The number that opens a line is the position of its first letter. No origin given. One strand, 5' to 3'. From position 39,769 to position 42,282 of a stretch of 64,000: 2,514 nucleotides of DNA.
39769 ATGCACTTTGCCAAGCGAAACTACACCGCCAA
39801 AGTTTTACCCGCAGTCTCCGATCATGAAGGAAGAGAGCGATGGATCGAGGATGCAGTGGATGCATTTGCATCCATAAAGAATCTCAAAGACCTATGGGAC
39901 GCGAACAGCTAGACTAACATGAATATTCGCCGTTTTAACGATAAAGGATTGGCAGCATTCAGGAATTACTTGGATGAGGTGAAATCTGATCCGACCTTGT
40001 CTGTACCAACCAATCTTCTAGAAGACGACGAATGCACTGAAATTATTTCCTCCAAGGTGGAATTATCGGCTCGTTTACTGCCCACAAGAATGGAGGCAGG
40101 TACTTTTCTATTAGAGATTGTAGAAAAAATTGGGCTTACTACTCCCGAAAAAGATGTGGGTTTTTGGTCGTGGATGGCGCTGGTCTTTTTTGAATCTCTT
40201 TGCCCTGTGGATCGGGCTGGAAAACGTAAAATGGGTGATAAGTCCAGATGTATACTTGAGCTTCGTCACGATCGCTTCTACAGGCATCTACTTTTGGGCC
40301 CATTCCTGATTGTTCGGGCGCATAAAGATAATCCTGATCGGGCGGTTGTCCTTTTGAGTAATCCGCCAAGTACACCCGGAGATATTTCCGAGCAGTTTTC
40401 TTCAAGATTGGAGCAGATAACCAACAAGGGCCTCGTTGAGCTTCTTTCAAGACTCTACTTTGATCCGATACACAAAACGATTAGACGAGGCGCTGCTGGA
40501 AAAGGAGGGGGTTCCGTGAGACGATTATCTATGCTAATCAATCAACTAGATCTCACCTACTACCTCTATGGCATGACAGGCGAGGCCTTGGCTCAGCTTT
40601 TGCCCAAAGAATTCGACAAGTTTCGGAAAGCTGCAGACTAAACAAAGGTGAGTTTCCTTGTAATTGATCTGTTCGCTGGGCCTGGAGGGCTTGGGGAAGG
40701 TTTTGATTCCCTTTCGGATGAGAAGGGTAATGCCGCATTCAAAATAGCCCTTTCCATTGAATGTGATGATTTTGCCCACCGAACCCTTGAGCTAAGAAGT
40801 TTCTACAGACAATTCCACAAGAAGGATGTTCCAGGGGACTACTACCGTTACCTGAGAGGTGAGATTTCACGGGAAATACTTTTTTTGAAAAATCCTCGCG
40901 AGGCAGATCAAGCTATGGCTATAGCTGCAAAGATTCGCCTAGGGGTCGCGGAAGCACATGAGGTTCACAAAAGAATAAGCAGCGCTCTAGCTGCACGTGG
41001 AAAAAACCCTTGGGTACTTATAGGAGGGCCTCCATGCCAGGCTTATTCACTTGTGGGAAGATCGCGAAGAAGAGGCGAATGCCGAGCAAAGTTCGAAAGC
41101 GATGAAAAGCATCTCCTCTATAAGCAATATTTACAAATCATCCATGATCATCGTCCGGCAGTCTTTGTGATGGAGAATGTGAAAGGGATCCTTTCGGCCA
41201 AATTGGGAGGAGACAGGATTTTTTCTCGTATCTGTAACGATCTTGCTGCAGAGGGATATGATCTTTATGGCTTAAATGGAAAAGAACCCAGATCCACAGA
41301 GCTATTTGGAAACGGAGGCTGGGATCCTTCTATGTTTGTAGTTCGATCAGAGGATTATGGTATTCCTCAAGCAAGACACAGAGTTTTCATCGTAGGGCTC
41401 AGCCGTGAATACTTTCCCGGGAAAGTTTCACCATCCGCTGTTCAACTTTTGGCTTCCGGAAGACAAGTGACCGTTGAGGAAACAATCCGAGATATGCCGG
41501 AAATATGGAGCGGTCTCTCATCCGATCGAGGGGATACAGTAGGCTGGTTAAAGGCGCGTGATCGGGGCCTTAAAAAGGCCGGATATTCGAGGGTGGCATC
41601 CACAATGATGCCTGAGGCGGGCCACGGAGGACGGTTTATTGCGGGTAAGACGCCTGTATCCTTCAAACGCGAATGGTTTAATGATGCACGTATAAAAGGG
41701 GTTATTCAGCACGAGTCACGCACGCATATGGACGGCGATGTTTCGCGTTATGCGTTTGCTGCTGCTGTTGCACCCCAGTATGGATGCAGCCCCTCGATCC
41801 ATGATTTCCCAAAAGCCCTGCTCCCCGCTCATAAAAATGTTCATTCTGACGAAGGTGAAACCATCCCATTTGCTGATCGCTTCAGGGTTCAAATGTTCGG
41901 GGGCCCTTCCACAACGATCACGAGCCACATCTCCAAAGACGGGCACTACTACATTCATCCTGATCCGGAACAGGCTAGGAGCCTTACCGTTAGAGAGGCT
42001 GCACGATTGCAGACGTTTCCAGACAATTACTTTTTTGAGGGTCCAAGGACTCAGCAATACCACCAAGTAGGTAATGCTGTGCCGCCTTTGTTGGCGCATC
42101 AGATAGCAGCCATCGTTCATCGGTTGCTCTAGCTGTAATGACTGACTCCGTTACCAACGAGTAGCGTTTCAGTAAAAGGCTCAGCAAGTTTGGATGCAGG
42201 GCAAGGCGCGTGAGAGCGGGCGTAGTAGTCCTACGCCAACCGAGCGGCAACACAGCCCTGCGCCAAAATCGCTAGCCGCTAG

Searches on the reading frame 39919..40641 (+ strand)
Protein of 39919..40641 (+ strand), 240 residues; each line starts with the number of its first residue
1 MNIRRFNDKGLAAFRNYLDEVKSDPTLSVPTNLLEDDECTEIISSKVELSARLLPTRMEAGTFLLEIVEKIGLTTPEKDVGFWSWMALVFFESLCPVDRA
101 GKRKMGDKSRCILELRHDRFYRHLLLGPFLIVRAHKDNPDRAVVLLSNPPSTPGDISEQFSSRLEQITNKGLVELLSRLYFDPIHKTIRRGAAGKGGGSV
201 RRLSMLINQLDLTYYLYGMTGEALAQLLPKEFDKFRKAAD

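Call 3: search_protein_families(library=pfam, proteins=[window:39919-40641:+], max_evalue=1)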
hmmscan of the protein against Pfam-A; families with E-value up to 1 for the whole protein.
window:39919-40641:+ (240 aa): 0 families

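Call 4: search_protein_families(library=padloc, proteins=[window:39919-40641:+], max_evalue=1)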
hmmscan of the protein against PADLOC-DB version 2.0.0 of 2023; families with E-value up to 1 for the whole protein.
window:39919-40641:+ (240 aa): 0 families

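Call 5: search_protein_families(library=ncbifam, proteins=[window:39919-40641:+], max_evalue=1)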
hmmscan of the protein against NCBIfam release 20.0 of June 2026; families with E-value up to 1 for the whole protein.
window:39919-40641:+ (240 aa): 0 families

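Call 11: search_solved_structures(query=window:39919-40641:+, max_evalue=10)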
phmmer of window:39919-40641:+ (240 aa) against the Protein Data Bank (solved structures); distinct sequences matched with E-value up to 10: 0.

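Call 19: find_homologous_proteins(query=window:39919-40641:+, max_evalue=0.001)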
Query window:39919-40641:+ (240 aa): 262 proteins with E <= 0.001 among 1611 candidates; the best 120 are listed.
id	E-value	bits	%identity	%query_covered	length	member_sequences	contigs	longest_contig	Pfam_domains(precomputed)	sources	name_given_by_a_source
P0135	4.4e-156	535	100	100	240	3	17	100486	-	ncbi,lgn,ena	-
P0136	6.6e-139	479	89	99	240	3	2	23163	-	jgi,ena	jgi:hypothetical protein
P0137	9.2e-134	462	84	99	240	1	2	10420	-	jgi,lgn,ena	jgi:hypothetical protein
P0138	2.1e-118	412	78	100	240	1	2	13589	-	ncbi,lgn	-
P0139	1.8e-76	275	52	100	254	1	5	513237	-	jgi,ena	-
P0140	4.3e-75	270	52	99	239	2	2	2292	-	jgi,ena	jgi:hypothetical protein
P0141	2.9e-74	268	51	98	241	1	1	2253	-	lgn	-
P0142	3.0e-74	268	51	98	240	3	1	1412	-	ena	-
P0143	6.0e-74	267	52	100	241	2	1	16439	-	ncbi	-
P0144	6.3e-74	267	52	99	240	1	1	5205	-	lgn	-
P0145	9.8e-74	266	51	99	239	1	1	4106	-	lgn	-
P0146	2.5e-73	265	50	100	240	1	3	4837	-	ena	-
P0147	2.5e-73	265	50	99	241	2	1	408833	-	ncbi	-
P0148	2.9e-73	264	51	100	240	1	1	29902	-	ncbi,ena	ncbi:MAG: hypothetical protein WCE61_21660 [Candidatus Acidiferrum sp.]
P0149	3.9e-73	264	50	100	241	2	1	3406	-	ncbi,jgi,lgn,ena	jgi:hypothetical protein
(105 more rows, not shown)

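Call 27: search_solved_structures(query=A1, max_evalue=10, show_alignments=2)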
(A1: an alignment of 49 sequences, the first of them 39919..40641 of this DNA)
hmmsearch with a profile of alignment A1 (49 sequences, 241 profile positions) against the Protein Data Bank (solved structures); distinct sequences matched with E-value up to 10: 3.
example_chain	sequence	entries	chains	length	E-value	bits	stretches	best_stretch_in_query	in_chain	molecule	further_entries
2pc6_A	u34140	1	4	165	0.068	16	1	151-221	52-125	Probable acetolactate synthase isozyme III (Small subunit)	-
9bqx_A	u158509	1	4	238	0.41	13.4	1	181-234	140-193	Amphiphysin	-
3bey_A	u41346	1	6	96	1.2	11.9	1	12-74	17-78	Conserved protein O27018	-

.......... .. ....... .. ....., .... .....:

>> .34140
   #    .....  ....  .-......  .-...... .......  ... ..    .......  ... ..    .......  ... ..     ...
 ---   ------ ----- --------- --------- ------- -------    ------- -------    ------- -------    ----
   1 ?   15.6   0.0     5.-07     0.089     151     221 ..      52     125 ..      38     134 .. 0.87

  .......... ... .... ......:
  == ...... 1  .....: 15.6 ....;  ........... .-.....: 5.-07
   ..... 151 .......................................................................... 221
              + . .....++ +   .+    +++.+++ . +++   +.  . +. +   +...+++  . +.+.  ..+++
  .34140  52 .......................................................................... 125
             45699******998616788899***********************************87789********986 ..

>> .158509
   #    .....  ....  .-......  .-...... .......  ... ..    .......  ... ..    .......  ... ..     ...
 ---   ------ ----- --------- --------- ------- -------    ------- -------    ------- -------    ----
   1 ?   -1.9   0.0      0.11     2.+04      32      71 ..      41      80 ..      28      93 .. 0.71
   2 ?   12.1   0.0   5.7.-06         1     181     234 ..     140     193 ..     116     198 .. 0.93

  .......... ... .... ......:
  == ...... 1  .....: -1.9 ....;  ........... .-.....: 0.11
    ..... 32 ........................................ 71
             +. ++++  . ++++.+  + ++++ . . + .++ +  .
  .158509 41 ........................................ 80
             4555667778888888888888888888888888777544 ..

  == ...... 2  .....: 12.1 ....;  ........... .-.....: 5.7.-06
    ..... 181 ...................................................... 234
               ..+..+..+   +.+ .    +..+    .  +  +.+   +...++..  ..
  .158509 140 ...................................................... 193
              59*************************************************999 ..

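Call 42: predict_structure(alignment_id=A1)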
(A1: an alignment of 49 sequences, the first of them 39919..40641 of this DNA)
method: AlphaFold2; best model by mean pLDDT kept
length: 240 residues; sequences in the alignment: 49
mean_pLDDT: 89.9   pTM: 0.88
mean pLDDT of the five models: 89.9, 89.4, 89.2, 88.3, 87.8
residues with pLDDT >= 90: 156; 70-90: 70; 50-70: 12; < 50: 2
segments of 3 or more residues with pLDDT < 50: none
pLDDT, mean of each block of 10 residues (from residue 1): 97 97 94 97 93 94 97 94 98 94 89 85 93 95 94 85 78 92 90 83 84 71 89 73
secondary structure, 60 per line:
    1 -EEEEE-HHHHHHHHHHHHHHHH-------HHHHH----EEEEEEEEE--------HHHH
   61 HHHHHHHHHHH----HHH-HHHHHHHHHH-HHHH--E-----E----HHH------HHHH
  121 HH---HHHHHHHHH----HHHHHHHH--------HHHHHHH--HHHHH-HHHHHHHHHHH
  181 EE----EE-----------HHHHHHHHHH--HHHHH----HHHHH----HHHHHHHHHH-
elements in order: E2-6 H8-23 H31-35 E40-48 H57-71 H80-89 H91-94 H117-122 H126-134 H139-146 H155-161 H164-168 H170-180 H200-209 H212-216 H221-225 H230-239
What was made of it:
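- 39919..40641 (+): ORF3: 240-aa mostly helical subunit with no structural neighbour found; best in-cassette effector candidate. AF2 pLDDT 89.9, pTM 0.88 (call 42).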

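Call 50: fold_search(model_id=the predicted structure, library=pdb)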
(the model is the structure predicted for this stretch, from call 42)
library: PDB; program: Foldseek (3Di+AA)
matches with E <= 10: 22; with E <= 0.001: 0
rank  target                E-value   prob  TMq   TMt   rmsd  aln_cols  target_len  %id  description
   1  5cvi_B                1.9e+00  0.04  0.14  0.15  11.6       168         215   11  Structure of the manganese regulator SloR (released 2015-08-12)
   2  4l35                  2.3e+00  0.02  0.15  0.15  18.6       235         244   16  Crystal structure of cruxrhodopsin-3 at pH5 from Haloarcula vallismortis at 2.1 angstrom resolution (released 2014-06-11)
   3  6jio_A                2.5e+00  0.01  0.12  0.12  18.6       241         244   12  Human LXR-beta in complex with a ligand (released 2019-10-16)
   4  1n46_A                3.0e+00  0.01  0.12  0.12  19.0       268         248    8  CRYSTAL STRUCTURE OF HUMAN TR BETA LIGAND-BINDING DOMAIN COMPLEXED WITH A POTENT SUBTYPE-SELECTIVE THYROMIMETIC (released 2003-04-22)
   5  3pwt                  3.3e+00  0.01  0.12  0.07  16.5       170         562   11  Crystal structure of mutant E.coli topoisomerase IA (released 2010-12-29)
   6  9l7d_B                3.7e+00  0.04  0.12  0.04  21.1        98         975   11  Type III-B CRISPR-Cas effector from Archaeoglobus fulgidus (Form 2) (released 2025-12-31)
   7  1brx                  3.7e+00  0.01  0.13  0.14  13.8       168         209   15  BACTERIORHODOPSIN/LIPID COMPLEX (released 1999-01-27)
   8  6jw0_A                4.1e+00  0.02  0.18  0.11  14.9       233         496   14  Universal RVD R* accommodates cytosine via water-mediated interactions (released 2020-04-22)
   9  4jr8                  4.1e+00  0.02  0.15  0.16  18.6       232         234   15  Crystal structure of cruxrhodopsin-3 from Haloarcula vallismortis at 2.3 angstrom resolution (released 2014-03-26)
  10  5jjj_A                5.1e+00  0.01  0.12  0.13  15.0       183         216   13  Structure of the SRII/HtrII Complex in P64 space group ("U" shape) (released 2017-02-15)
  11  9l7c_B                5.3e+00  0.02  0.13  0.04  23.3       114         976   11  Type III-B CRISPR-Cas effector from Archaeoglobus fulgidus (Form 1) (released 2025-12-31)
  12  5jje_A                6.3e+00  0.01  0.15  0.16  15.4       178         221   12  Structure of the SRII/HtrII Complex in I212121 space group ("U" shape) (released 2017-02-15)
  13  7n9f_S                6.6e+00  0.02  0.20  0.10  16.8       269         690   11  Structure of the in situ yeast NPC (released 2022-01-26)
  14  1mw9                  7.0e+00  0.01  0.12  0.07  16.4       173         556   12  Crystal Structure of H365R mutant of 67 kDA N-terminal fragment of E. coli DNA Topoisomerase I (released 2003-10-14)
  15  6kr4_F                7.4e+00  0.01  0.15  0.14  16.1       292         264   14  Crystal structure of the liprin-alpha3_SAM123/LAR_D1D2 complex (released 2020-01-15)
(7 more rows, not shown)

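Call 62: fold_search(model_id=the predicted structure, library=viral)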
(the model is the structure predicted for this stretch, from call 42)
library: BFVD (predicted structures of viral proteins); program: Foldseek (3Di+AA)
matches with E <= 10: 26; with E <= 0.001: 0
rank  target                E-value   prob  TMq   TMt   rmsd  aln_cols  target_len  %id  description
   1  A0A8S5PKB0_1          1.8e+00  0.01  0.12  0.04  27.1       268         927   13  Nuclear pore complex protein [Siphoviridae sp. ctL0q1]
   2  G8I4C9                2.3e+00  0.03  0.17  0.06  15.0       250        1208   14  Tapemeasure protein [Mycobacterium phage DS6A]
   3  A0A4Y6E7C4            3.2e+00  0.01  0.13  0.14  17.6       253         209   13  (no name in the UniProt tables at hand)
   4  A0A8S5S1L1            4.7e+00  0.04  0.13  0.21  13.0       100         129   13  Uncharacterized protein [Siphoviridae sp. ctCIv11]
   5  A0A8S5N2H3            5.0e+00  0.01  0.11  0.06  22.1       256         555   14  Uncharacterized protein [Podoviridae sp. ctzMH52]
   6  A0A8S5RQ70            5.5e+00  0.03  0.11  0.12  10.7        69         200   12  Uncharacterized protein [virus sp. ctrcb4]
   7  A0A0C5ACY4            5.8e+00  0.01  0.12  0.10  25.1       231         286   14  (no name in the UniProt tables at hand)
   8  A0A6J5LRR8            6.5e+00  0.01  0.14  0.10  17.4       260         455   13  Caudovirus, tape measure, N-terminal [uncultured Caudovirales phage]
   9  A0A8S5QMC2            6.8e+00  0.01  0.11  0.09  14.3       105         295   13  Uncharacterized protein [CrAss-like virus sp. ctYsL76]
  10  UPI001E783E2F         6.8e+00  0.01  0.12  0.12  13.7       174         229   14  (no name look-up for this kind of identifier)
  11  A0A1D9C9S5            6.8e+00  0.01  0.09  0.12  26.7       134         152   10  Uncharacterized protein [Salinivibrio phage SMHB1]
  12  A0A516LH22            6.8e+00  0.01  0.13  0.05  21.7       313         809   13  (no name in the UniProt tables at hand)
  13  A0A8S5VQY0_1          7.2e+00  0.01  0.16  0.07  17.7       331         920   11  (no name in the UniProt tables at hand)
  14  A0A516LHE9            7.2e+00  0.01  0.12  0.11  15.3       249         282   11  (no name in the UniProt tables at hand)
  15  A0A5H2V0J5            7.6e+00  0.01  0.18  0.16  15.7       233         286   14  Scaffolding protein [Acinetobacter phage vB_AbaP_APK37]
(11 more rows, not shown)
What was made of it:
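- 39919..40641 (+): Foldseek against PDB and BFVD gives nothing below E = 1 (calls 50, 62).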

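Call 104: search_solved_structures(query=A5, max_evalue=10)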
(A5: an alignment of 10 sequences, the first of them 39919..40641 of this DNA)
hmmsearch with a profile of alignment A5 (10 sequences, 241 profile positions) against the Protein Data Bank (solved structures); distinct sequences matched with E-value up to 10: 8.
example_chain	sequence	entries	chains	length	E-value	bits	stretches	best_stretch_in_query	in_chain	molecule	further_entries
2pc6_A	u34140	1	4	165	0.0012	21.9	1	152-221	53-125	Probable acetolactate synthase isozyme III (Small subunit)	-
3hp0_A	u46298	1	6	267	0.56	13.2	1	1-39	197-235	Putative polyketide biosynthesis enoyl-CoA hydratase homolog pksH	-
5e3v_A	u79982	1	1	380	0.94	12.5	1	37-102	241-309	Adenylosuccinate lyase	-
4nsl_A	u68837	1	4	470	1.2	12.1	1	37-102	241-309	Adenylosuccinate lyase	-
2ptr_A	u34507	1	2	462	1.3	12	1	37-102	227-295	Adenylosuccinate lyase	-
2ptq_A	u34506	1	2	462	1.3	12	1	37-102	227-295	Adenylosuccinate lyase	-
2pts_A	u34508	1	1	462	1.3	12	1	37-102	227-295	Adenylosuccinate lyase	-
3gzh_A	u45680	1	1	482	1.4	11.9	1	37-102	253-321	Adenylosuccinate lyase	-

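Call 106: search_protein_families(library=phrogs, proteins=[window:39919-40641:+], max_evalue=0.1)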
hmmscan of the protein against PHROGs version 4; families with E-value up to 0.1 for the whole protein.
window:39919-40641:+ (240 aa): 0 families

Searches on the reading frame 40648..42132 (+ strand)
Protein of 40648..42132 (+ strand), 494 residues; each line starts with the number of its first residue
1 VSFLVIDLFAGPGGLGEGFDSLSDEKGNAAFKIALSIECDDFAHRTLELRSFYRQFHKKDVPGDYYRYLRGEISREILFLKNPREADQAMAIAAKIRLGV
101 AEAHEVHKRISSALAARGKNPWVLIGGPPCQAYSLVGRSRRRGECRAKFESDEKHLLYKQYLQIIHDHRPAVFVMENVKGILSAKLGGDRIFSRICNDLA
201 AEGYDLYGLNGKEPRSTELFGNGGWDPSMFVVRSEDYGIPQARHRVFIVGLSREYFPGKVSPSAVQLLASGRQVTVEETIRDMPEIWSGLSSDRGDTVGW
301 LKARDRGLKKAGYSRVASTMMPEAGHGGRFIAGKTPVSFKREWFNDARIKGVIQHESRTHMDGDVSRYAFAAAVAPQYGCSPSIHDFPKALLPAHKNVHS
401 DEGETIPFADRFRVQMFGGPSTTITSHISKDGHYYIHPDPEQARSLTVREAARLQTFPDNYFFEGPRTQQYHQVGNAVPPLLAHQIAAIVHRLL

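Call 3: search_protein_families(library=pfam, proteins=[window:40648-42132:+], max_evalue=1)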
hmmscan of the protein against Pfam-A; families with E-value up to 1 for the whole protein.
window:40648-42132:+ (494 aa): 1 family
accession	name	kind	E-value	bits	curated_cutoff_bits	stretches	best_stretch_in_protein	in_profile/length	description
PF00145.23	DNA_methylase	-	1.1e-47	163.5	22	2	123-488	64-320/324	C-5 cytosine-specific DNA methylase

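Call 4: search_protein_families(library=padloc, proteins=[window:40648-42132:+], max_evalue=1)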
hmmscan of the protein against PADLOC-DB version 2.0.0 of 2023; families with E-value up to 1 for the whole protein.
window:40648-42132:+ (494 aa): 58 families (the best 25 are shown)
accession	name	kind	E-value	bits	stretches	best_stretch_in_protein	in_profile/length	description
PDLC02649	DrmMII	-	1.5e-96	321.9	2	3-290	5-254/422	DrmMII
PDLC03232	MTase_II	-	1.3e-69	233.2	2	351-493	325-459/465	Type II methyltransferase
PDLC03234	MTase_II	-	2.9e-64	215.7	3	407-492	284-364/375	Type II methyltransferase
PDLC03378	MTase_II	-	3.5e-61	205.4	2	120-491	67-327/344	Type II methyltransferase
PDLC02656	DrmMII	-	1.2e-58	197.2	2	3-286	5-235/491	DrmMII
PDLC03326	MTase_II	-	9e-53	177.9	4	410-494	289-376/412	Type II methyltransferase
PDLC02648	DrmMII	-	2.8e-47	159.6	2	408-490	361-447/468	DrmMII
PDLC00033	DruM2|DruM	-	2.9e-46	156.4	1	5-493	24-363/368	DNA cytosine methylase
PDLC03272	MTase_II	-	3.3e-45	152.9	3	2-207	74-212/407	Type II methyltransferase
PDLC00026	DruM2|DruM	-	1.1e-42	144.8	1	4-492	6-316/336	DNA cytosine methylase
PDLC03231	MTase_II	-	2.4e-37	126.8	3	410-487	384-459/488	Type II methyltransferase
PDLC03225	MTase_II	-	1.7e-36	124.2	4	417-488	526-592/615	Type II methyltransferase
PDLC03237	MTase_II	-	9.7e-34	114.4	2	420-487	718-784/1036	Type II methyltransferase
PDLC02650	DrmMII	-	6.1e-33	112.4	3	395-490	325-414/435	DrmMII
PDLC03307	MTase_II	-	9.3e-33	112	2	425-493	300-368/382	Type II methyltransferase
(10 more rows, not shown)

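Call 5: search_protein_families(library=ncbifam, proteins=[window:40648-42132:+], max_evalue=1)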
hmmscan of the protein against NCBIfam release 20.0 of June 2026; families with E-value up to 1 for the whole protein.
window:40648-42132:+ (494 aa): 2 families
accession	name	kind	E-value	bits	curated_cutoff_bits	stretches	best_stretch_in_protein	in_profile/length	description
TIGR00675.1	dcm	superfamily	5.3e-43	147.9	100.65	2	123-487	63-326/329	DNA (cytosine-5-)-methyltransferase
NF007772.0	PRK10458.1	subfamily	8.5e-17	60.9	710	1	122-254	171-289/472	DNA cytosine methylase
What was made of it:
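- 40648..42132 (+): ORF4: cytosine-5 DNA methyltransferase (494 aa, GTG start). Pfam DNA_methylase 1.1e-47, TIGR00675 5e-43, best PADLOC match DrmMII 1.5e-96 (calls 3-5).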
